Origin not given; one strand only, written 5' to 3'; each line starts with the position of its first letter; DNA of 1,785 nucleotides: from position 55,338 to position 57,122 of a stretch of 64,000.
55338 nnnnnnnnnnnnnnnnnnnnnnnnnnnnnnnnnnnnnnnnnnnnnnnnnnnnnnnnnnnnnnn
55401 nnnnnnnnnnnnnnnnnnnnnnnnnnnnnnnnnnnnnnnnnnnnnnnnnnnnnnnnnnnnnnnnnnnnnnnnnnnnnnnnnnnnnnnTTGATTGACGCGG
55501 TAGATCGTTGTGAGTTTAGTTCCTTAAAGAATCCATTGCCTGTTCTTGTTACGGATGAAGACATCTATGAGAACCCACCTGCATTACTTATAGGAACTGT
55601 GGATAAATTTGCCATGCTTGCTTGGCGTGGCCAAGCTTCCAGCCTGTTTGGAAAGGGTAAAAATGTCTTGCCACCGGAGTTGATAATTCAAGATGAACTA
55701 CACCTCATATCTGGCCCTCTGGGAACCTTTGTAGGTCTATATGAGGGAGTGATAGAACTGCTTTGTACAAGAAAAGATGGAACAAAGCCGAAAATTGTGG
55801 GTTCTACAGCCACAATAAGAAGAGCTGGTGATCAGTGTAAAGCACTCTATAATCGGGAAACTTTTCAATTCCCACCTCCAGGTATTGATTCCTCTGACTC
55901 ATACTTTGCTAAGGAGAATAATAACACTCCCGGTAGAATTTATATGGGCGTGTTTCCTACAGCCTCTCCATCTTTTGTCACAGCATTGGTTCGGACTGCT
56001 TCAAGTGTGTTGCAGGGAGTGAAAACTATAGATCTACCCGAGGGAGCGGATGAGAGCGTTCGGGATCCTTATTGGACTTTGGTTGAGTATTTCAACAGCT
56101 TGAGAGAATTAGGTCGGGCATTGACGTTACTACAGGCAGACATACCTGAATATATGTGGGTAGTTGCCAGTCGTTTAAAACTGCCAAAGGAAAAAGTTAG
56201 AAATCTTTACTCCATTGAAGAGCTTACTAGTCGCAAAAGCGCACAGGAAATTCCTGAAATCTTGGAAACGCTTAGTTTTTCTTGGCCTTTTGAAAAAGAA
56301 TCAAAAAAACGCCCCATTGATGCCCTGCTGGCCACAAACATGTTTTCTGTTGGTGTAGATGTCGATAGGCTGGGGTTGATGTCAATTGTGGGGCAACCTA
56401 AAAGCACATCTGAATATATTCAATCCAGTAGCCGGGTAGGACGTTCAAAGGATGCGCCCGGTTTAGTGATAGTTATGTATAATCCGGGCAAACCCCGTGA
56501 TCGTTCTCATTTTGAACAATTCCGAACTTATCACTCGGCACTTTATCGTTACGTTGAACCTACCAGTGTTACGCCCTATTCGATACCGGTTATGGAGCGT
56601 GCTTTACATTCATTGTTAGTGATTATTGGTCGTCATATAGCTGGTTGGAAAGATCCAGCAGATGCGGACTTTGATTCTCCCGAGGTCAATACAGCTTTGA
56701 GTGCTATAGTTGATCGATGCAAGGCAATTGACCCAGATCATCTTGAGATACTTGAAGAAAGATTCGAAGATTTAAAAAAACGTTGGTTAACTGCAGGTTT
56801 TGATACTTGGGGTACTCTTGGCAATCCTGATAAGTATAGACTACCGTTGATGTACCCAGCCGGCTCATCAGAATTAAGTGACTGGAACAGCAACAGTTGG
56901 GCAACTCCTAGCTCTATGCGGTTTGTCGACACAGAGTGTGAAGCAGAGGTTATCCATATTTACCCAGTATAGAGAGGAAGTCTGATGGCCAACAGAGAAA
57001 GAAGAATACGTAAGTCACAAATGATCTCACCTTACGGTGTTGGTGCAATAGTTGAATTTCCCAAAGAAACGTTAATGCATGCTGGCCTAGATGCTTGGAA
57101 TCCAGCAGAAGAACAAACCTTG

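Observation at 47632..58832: Atypical helicase + DUF1998 defence module led by an 1100-aa protein of unknown function (DISARM/Druantia-like, but missing the PLD nuclease and a dedicated methylase)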

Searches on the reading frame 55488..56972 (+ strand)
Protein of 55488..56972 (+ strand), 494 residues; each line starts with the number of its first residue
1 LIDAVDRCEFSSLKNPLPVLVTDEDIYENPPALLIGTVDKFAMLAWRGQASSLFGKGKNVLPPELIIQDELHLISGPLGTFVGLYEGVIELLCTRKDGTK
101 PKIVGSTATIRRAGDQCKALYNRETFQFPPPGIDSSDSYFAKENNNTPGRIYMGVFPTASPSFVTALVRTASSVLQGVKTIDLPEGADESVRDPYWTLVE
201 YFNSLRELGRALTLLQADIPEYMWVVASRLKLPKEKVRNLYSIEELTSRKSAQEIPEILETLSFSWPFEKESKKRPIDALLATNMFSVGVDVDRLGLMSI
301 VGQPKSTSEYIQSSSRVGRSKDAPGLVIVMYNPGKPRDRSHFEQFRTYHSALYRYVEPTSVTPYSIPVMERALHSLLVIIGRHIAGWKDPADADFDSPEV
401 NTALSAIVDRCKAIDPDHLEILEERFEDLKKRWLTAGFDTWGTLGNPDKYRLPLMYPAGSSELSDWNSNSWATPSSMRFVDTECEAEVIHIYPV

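Call 4: search_protein_families(library=padloc, proteins=[window:55488-56972:+], max_evalue=0.01)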
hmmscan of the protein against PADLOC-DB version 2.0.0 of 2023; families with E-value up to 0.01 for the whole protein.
window:55488-56972:+ (494 aa): 13 families
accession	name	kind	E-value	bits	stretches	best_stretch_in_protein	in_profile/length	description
PDLC02575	DrmA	-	2.3e-137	457.1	2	58-484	390-824/837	DrmA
PDLC02571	DrmA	-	7e-113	376.3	2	59-412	845-1194/1282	DrmA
PDLC02577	DrmA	-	1.7e-88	295.5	2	60-378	229-559/697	DrmA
PDLC02568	DrmA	-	5.1e-83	277.7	2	57-382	145-478/611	DrmA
PDLC02567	DrmA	-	5e-82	273.8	2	60-383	1276-1611/1750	DrmA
PDLC02574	DrmA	-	2.7e-37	126.2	1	272-415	32-177/269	DrmA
PDLC02576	DrmA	-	3e-35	119.3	3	269-361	992-1082/1235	DrmA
PDLC02573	DrmA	-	6.8e-11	38.9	1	271-362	789-879/1018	DrmA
PDLC02570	DrmA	-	1.8e-07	27.9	1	269-354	574-657/851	DrmA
PDLC02896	DpdJ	-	2.2e-06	23.7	1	19-114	325-416/1487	DpdJ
PDLC02569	DrmA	-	4.2e-06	22.8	1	278-354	831-906/1095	DrmA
PDLC02895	DpdJ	-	0.00012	17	0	276-344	1285-1353/2112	DpdJ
PDLC02859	DpdF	-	0.0026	14.3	1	274-321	368-416/545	DpdF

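Call 5: search_protein_families(library=pfam, proteins=[window:55488-56972:+], max_evalue=0.01)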
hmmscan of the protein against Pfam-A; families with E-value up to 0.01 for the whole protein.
window:55488-56972:+ (494 aa): 1 family
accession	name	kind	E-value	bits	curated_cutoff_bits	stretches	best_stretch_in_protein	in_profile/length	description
PF00271.37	Helicase_C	-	9.9e-07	29.4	23.5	1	240-320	39-109/110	Helicase conserved C-terminal domain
